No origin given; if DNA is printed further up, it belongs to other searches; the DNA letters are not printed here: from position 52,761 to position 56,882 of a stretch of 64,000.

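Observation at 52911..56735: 1,274-aa T9SS cargo protein with two lamin-tail-like domains and a family of internal ~75-aa repeats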

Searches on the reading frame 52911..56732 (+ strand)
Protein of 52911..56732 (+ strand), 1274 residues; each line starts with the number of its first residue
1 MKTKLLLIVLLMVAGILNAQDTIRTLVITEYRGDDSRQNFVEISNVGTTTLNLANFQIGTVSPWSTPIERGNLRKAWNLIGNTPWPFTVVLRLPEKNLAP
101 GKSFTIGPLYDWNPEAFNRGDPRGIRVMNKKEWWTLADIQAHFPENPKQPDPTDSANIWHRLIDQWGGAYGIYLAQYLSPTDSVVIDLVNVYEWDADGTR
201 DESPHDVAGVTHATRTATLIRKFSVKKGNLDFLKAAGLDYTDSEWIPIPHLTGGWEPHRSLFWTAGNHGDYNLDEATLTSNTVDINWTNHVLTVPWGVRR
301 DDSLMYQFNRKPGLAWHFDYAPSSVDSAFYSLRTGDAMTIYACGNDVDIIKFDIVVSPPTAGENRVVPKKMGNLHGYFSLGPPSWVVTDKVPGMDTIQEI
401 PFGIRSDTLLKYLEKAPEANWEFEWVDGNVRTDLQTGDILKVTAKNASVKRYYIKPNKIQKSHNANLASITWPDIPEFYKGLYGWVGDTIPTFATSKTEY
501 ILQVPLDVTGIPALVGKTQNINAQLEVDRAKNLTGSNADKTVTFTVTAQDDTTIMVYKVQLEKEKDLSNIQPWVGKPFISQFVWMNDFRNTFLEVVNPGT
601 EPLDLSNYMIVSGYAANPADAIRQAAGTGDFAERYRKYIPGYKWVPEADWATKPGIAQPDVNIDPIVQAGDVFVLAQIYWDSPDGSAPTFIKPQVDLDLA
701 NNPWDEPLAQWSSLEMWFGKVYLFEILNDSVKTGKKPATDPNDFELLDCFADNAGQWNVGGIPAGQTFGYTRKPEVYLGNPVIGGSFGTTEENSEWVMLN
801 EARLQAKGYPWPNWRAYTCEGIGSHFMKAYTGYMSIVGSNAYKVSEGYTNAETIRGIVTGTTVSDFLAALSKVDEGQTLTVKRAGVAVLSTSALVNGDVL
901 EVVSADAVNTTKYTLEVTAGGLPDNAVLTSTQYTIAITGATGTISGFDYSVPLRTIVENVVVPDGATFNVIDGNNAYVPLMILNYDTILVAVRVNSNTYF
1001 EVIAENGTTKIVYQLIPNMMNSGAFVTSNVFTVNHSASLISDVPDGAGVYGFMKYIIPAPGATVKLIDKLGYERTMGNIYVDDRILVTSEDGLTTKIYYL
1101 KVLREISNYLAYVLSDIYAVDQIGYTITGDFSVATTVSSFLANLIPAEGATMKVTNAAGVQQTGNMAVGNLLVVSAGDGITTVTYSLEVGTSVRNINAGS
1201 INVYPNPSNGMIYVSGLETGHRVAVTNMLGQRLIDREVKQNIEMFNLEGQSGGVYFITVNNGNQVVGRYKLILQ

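Call 3: search_protein_families(library=pfam, proteins=[window:52911-56732:+], max_evalue=1)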
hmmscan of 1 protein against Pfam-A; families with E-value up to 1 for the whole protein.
window:52911-56732:+ (1274 aa): 3 families
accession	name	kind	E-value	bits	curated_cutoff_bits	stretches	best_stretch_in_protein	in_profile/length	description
PF18962.6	Por_Secre_tail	-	1.8e-09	38.2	27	1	1203-1271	1-73/75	Secretion system C-terminal sorting domain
PF00932.25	LTD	-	6.7e-08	33.3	34.3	2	23-106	5-67/109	Lamin Tail Domain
PF12733.13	Cadherin-like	-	0.061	14.2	24.2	1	493-562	11-87/89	Cadherin-like beta sandwich domain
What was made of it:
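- On Lamin tail domain (PF00932): This protein scores 33.3 bits, 1 bit short (call 3).
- On Cadherin-like beta-sandwich (PF12733): This protein scores 14.2 bits, E 0.061 (call 3).
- Checked: The Pfam LTD score for the whole protein is 33.3 bits, just under the 34.3 cut-off (call 3).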

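Call 4: search_protein_families(library=ncbifam, proteins=[window:52911-56732:+], max_evalue=1)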
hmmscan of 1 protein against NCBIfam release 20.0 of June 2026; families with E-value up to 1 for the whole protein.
window:52911-56732:+ (1274 aa): 1 family
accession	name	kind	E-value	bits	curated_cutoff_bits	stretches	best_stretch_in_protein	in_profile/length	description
TIGR04183.1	Por_Secre_tail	domain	9.9e-10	38.3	23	1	1203-1274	1-72/72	T9SS type A sorting domain-containing protein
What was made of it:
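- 56517..56732 (+): T9SS type A C-terminal sorting domain (residues 1203-1274). PF18962 scores 38.2 bits and TIGR04183 38.3 bits, both above their cut-offs (calls 3, 4).
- On T9SS type A cargo (TIGR04183 / PF18962): TIGR04183 scores 38.3 bits (cut-off 23) and PF18962 scores 38.2 bits (cut-off 27), at residues 1203-1274 (calls 3, 4).
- Checked: The T9SS CTD is significant: PF18962 scores 38.2 bits (cut-off 27) at residues 1203-1271, and TIGR04183 scores 38.3 bits (cut-off 23) (calls 3, 4).
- The CTD is above both curated cut-offs (calls 3, 4).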

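Call 8: find_homologous_proteins(query=window:52911-56732:+)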
Query window:52911-56732:+ (1274 aa): 683 proteins with E <= 0.001 among 8000 candidates; the best 120 are listed.
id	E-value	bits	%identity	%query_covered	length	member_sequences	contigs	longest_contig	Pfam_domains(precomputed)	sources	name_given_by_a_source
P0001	0.0e+0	2941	100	100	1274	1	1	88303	PF00932.26,PF18962.8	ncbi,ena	-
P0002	0.0e+0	2319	78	99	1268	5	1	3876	PF00932.26,PF18962.8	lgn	-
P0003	0.0e+0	2080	71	99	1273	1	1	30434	PF00932.26,PF18962.8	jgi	jgi:hypothetical protein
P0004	0.0e+0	1847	63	100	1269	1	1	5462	PF00932.26,PF18962.8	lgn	-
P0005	0.0e+0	1808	62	100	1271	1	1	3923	PF00932.26,PF18962.8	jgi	-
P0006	0.0e+0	1690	60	99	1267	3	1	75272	PF18962.8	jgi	jgi:hypothetical protein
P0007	0.0e+0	1565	57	100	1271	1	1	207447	PF00932.26,PF18962.8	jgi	jgi:hypothetical protein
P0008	0.0e+0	1562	56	100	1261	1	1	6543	PF00932.26,PF18962.8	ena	-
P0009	0.0e+0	1546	56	100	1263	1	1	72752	PF00932.26,PF19910.6,PF18962.8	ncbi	-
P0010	0.0e+0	1529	55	100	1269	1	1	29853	PF18962.8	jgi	jgi:hypothetical protein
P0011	0.0e+0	1512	54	100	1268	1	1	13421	PF00932.26,PF18962.8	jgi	jgi:hypothetical protein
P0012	0.0e+0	1478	53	100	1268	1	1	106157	PF00932.26,PF18962.8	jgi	jgi:hypothetical protein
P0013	0.0e+0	1475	54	100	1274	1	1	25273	PF00932.26,PF18962.8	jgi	jgi:hypothetical protein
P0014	0.0e+0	1466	53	100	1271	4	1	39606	PF00932.26,PF18962.8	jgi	jgi:hypothetical protein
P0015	0.0e+0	1462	53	100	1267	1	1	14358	PF18962.8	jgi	jgi:hypothetical protein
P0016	0.0e+0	1452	53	100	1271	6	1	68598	PF00932.26,PF18962.8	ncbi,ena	-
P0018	0.0e+0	1439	47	100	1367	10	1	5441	PF18962.8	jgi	jgi:hypothetical protein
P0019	0.0e+0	1437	52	99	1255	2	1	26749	PF12733.14,PF00932.26,PF18962.8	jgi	-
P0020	0.0e+0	1415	52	100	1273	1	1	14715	PF00932.26,PF18962.8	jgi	jgi:hypothetical protein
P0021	0.0e+0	1392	51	100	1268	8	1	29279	PF00932.26,PF18962.8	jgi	-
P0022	0.0e+0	1389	51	100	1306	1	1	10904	PF00932.26,PF18962.8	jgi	jgi:hypothetical protein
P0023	0.0e+0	1381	48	92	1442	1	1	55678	PF00932.26,PF18962.8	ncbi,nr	ncbi:MAG: T9SS type A sorting domain-containing protein [Bacteroidales bacterium]|nr:T9SS type A sor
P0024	0.0e+0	1378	51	100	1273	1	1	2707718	PF00932.26,PF18962.8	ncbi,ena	-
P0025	0.0e+0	1376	51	100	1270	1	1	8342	PF00932.26,PF18962.8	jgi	jgi:hypothetical protein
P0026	0.0e+0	1371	51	99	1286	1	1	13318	PF18962.8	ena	-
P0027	0.0e+0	1369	46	100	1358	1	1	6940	PF18962.8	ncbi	-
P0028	0.0e+0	1364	51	100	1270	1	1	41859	PF00932.26,PF18962.8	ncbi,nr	ncbi:MAG: T9SS type A sorting domain-containing protein [Bacteroidales bacterium]|nr:T9SS type A sor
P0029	0.0e+0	1363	50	100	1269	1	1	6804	PF00932.26,PF18962.8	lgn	-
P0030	0.0e+0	1362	51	100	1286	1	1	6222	PF18962.8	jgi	jgi:hypothetical protein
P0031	0.0e+0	1357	49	100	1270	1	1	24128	PF00932.26,PF18962.8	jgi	jgi:hypothetical protein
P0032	0.0e+0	1347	51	100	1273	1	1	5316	PF00932.26,PF18962.8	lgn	-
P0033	0.0e+0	1330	49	99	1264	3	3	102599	PF00932.26,PF18962.8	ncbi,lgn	-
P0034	0.0e+0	1320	50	100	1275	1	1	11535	PF00932.26,PF18962.8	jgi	jgi:hypothetical protein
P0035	0.0e+0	1311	49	94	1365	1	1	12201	PF00932.26,PF18962.8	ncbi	-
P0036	0.0e+0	1302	50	100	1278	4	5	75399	PF00932.26,PF18962.8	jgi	jgi:hypothetical protein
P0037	0.0e+0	1299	49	99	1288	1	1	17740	PF18962.8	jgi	jgi:hypothetical protein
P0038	0.0e+0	1295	49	99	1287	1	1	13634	PF00932.26,PF18962.8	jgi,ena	-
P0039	0.0e+0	1288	49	98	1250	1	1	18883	PF00932.26,PF18962.8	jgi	jgi:hypothetical protein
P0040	0.0e+0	1287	49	97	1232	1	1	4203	PF00932.26,PF18962.8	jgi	jgi:hypothetical protein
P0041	0.0e+0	1286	48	99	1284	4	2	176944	PF00932.26,PF18962.8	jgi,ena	-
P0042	0.0e+0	1285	48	100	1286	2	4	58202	PF18962.8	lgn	-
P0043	0.0e+0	1284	48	100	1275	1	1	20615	PF00932.26,PF18962.8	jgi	jgi:hypothetical protein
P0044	0.0e+0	1279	49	92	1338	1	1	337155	PF18962.8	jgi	jgi:hypothetical protein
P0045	0.0e+0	1267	47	100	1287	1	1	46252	PF00932.26,PF18962.8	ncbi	-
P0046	0.0e+0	1264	47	100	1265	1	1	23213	PF00932.26,PF18962.8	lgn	-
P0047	0.0e+0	1264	49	100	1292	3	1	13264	PF18962.8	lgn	-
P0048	0.0e+0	1261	49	100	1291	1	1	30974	PF18962.8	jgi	jgi:hypothetical protein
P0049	0.0e+0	1257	48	99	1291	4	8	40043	PF18962.8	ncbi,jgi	jgi:hypothetical protein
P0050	0.0e+0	1252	48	100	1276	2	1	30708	PF00932.26,PF18962.8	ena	-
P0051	0.0e+0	1251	47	100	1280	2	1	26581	PF00932.26,PF18962.8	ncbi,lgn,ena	-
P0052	0.0e+0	1248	49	96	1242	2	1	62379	PF00932.26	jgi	-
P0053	0.0e+0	1247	48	99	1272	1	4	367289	PF00932.26,PF18962.8,PF19755.5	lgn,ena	-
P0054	0.0e+0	1240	47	100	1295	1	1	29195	PF00932.26,PF18962.8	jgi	jgi:hypothetical protein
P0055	0.0e+0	1238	48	100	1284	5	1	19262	PF00932.26,PF18962.8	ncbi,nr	ncbi:MAG: hypothetical protein CSA96_04355 [Bacteroidetes bacterium]|nr:MAG: hypothetical protein CS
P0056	0.0e+0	1237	47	100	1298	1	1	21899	PF00932.26,PF18962.8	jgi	-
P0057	0.0e+0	1232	47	100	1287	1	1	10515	PF18962.8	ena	-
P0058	0.0e+0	1228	47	100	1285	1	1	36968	PF00932.26,PF18962.8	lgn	-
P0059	0.0e+0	1227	47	99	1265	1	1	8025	PF00932.26,PF18962.8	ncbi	-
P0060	0.0e+0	1227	47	100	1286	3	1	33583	PF00932.26,PF18962.8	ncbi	ncbi:MAG: T9SS type A sorting domain-containing protein [Bacteroidota bacterium]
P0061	0.0e+0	1226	48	100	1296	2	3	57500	PF12733.14,PF00932.26,PF18962.8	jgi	jgi:hypothetical protein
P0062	0.0e+0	1222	48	100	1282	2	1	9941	PF00932.26,PF18962.8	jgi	jgi:hypothetical protein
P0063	0.0e+0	1222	48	100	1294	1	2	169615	PF12733.14,PF00932.26,PF18962.8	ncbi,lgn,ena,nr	ncbi:MAG: T9SS type A sorting domain-containing protein [Bacteroidales bacterium]|nr:T9SS type A sor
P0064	0.0e+0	1220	52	86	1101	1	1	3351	PF18962.8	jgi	jgi:hypothetical protein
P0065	0.0e+0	1217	47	99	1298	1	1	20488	PF00932.26,PF18962.8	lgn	-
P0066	0.0e+0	1217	48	100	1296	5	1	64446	PF00932.26,PF18962.8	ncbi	-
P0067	0.0e+0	1215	47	100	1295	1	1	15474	PF18962.8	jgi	jgi:hypothetical protein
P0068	0.0e+0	1214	48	99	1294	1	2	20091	PF00932.26,PF18962.8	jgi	jgi:hypothetical protein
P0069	0.0e+0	1213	47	100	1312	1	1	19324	PF00932.26,PF18962.8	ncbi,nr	ncbi:MAG: T9SS type A sorting domain-containing protein [Bacteroidales bacterium]|nr:T9SS type A sor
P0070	0.0e+0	1212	47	100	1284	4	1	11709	PF00932.26,PF18962.8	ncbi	-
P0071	0.0e+0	1211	47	100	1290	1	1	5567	PF00932.26,PF18962.8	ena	-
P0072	0.0e+0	1211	47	99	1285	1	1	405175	PF00932.26,PF18962.8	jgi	jgi:hypothetical protein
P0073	0.0e+0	1211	47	99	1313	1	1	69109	PF00932.26,PF18962.8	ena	-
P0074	0.0e+0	1205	47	100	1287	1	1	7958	PF00932.26,PF18962.8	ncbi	-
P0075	0.0e+0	1202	46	99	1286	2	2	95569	PF00932.26,PF18962.8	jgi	jgi:hypothetical protein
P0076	0.0e+0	1202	47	99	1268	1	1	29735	PF00932.26,PF18962.8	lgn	-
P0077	0.0e+0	1198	48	100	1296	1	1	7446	PF00932.26,PF18962.8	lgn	-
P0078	0.0e+0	1196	46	100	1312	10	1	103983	PF00932.26,PF18962.8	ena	-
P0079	0.0e+0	1196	45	99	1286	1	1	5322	PF18962.8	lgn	-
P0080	0.0e+0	1195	46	99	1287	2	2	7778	PF18962.8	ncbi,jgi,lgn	-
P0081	0.0e+0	1194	46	100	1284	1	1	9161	PF00932.26,PF18962.8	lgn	-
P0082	0.0e+0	1193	46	100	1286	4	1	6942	PF00932.26,PF18962.8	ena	-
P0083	0.0e+0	1193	47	100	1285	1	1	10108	PF00932.26,PF18962.8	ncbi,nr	ncbi:MAG: T9SS type A sorting domain-containing protein [Bacteroides sp.]|nr:T9SS type A sorting dom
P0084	0.0e+0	1192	48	100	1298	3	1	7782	PF00932.26,PF18962.8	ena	-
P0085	0.0e+0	1190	46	100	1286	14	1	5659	PF00932.26,PF18962.8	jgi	-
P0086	0.0e+0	1190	47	99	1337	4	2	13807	PF00932.26,PF18962.8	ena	-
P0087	0.0e+0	1189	48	97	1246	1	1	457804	PF00932.26,PF18962.8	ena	-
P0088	0.0e+0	1189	47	100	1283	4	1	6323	PF00932.26,PF18962.8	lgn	-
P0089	0.0e+0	1189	46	99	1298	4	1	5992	PF00932.26,PF18962.8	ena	-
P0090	0.0e+0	1187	47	100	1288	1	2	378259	PF00932.26,PF18962.8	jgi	jgi:Secretion system C-terminal sorting domain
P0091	0.0e+0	1187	47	100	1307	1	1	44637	PF00932.26,PF18962.8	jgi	jgi:hypothetical protein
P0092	0.0e+0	1185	47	100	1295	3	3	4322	PF12733.14,PF00932.26,PF18962.8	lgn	-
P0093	0.0e+0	1179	47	100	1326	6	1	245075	PF00932.26,PF18962.8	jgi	jgi:hypothetical protein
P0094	0.0e+0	1177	47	100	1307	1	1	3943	PF12733.14,PF18962.8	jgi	jgi:sulfur carrier protein ThiS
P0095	0.0e+0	1175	44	99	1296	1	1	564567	PF00932.26,PF18962.8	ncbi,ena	-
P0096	0.0e+0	1171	46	99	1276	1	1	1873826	PF18962.8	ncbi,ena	-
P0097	0.0e+0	1171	46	100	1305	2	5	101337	PF18962.8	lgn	-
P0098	0.0e+0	1170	46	99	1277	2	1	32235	PF00932.26,PF18962.8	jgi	-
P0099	0.0e+0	1169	45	99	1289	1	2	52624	PF00932.26,PF18962.8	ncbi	-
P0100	0.0e+0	1168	46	100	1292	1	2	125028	PF00932.26,PF18962.8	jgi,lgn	jgi:hypothetical protein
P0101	0.0e+0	1167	46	99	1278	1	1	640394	PF00932.26,PF18962.8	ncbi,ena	-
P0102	0.0e+0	1165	46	99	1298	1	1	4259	PF00932.26,PF18962.8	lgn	-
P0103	0.0e+0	1165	44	100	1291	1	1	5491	PF00932.26,PF18962.8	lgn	-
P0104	0.0e+0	1164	46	100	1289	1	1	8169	PF00932.26,PF18962.8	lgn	-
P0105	0.0e+0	1163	45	99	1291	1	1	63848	PF00932.26,PF18962.8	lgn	-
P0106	0.0e+0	1161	46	100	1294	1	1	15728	PF00932.26,PF18962.8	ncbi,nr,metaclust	ncbi:MAG: hypothetical protein AMS27_10090 [Bacteroides sp. SM23_62_1]|nr:MAG: hypothetical protein 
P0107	0.0e+0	1160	45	100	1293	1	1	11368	PF12733.14,PF00932.26,PF18962.8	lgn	-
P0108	0.0e+0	1158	54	76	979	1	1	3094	PF18962.8,PF19755.5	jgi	jgi:hypothetical protein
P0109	0.0e+0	1158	45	92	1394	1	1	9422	PF00932.26,PF18962.8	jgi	jgi:hypothetical protein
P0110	0.0e+0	1154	45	99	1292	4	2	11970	PF00932.26,PF18962.8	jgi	jgi:hypothetical protein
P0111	0.0e+0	1154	45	100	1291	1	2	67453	PF18962.8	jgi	jgi:hypothetical protein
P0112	0.0e+0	1153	46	100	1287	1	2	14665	PF00932.26,PF18962.8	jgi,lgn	jgi:hypothetical protein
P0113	0.0e+0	1152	45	100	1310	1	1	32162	PF00932.26,PF18962.8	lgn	-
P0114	0.0e+0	1152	46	99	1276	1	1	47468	PF00932.26,PF18962.8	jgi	jgi:hypothetical protein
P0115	0.0e+0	1152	46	97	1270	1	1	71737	PF18962.8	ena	-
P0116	0.0e+0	1149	45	99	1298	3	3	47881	PF00932.26,PF18962.8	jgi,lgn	jgi:hypothetical protein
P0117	0.0e+0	1148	46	100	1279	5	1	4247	PF00932.26,PF18962.8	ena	-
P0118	0.0e+0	1147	45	99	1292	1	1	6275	PF00932.26,PF18962.8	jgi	jgi:hypothetical protein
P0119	0.0e+0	1144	46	99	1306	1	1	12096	PF00932.26,PF18962.8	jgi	-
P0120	0.0e+0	1144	46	99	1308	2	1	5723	PF00932.26,PF18962.8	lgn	-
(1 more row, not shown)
